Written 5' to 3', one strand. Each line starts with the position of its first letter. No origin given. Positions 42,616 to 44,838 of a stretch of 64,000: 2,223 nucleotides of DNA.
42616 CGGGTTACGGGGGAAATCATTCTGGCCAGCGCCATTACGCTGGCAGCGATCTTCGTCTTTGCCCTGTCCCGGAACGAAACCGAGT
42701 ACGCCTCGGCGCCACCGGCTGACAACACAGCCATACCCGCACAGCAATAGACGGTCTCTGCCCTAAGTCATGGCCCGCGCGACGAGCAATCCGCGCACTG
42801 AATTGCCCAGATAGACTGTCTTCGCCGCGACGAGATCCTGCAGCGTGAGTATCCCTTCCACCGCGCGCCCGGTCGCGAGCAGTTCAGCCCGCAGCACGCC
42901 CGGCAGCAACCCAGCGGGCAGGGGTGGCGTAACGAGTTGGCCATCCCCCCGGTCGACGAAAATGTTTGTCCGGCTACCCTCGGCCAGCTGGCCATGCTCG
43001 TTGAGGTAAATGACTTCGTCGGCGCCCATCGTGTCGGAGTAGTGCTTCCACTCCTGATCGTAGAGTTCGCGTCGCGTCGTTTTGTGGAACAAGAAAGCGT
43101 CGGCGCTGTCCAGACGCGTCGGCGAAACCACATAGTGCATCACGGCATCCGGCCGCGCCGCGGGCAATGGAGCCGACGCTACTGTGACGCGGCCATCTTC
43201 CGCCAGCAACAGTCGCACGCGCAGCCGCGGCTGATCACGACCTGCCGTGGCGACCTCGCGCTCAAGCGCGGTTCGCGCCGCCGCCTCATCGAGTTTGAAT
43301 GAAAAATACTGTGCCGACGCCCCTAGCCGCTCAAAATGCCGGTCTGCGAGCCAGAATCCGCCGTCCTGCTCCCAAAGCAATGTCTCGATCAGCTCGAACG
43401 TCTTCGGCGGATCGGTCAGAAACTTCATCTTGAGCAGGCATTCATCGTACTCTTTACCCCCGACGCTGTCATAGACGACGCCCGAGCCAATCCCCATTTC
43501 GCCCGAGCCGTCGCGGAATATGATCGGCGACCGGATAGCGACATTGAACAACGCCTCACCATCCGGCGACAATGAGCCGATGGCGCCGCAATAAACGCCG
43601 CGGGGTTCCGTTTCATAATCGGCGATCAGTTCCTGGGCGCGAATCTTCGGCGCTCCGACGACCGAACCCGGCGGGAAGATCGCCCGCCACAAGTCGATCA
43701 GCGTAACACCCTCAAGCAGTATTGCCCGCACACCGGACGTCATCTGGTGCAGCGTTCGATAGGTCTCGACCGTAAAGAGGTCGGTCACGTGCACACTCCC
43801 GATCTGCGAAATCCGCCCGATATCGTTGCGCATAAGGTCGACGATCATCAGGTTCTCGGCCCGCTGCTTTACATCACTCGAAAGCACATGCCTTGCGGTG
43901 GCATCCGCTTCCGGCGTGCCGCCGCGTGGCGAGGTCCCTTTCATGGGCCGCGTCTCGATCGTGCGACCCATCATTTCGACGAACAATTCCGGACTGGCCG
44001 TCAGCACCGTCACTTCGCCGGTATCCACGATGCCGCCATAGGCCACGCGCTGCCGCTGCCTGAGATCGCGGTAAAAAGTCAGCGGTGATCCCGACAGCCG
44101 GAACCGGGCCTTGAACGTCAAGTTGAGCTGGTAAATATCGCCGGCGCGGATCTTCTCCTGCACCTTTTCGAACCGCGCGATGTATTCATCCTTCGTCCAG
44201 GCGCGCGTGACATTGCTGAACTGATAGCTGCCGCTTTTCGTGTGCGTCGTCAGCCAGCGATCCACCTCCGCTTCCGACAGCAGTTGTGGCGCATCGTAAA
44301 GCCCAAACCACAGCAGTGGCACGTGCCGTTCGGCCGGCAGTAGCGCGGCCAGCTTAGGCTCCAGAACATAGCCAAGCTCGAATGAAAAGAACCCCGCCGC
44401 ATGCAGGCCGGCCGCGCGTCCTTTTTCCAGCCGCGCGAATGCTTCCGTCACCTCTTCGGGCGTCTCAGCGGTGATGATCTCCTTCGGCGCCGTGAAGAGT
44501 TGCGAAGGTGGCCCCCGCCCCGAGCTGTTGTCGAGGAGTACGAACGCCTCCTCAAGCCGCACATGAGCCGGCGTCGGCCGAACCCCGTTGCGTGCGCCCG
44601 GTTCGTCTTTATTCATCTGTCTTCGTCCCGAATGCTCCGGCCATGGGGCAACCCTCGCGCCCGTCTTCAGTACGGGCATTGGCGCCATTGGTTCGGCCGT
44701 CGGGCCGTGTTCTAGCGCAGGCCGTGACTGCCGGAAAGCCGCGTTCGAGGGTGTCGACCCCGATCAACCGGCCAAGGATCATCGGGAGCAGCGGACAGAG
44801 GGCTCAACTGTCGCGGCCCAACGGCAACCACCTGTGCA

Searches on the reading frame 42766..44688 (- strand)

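Call 10: search_protein_families(library=padloc, proteins=[window:42766-44688:-], max_evalue=0.00001)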
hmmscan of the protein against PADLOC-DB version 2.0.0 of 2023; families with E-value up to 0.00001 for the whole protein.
window:42766-44688:- (641 aa): 0 families

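Call 11: search_protein_families(library=pfam, proteins=[window:42766-44688:-], max_evalue=0.00001)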
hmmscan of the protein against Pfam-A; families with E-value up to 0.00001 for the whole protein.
window:42766-44688:- (641 aa): 2 families
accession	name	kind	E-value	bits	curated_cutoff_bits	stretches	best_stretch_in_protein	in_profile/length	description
PF00425.24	Chorismate_bind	-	5.6e-79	265.8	27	1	166-420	2-257/257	chorismate binding enzyme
PF01063.24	Aminotran_4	-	2.3e-34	119.6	28.5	1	433-635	2-218/223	Amino-transferase class IV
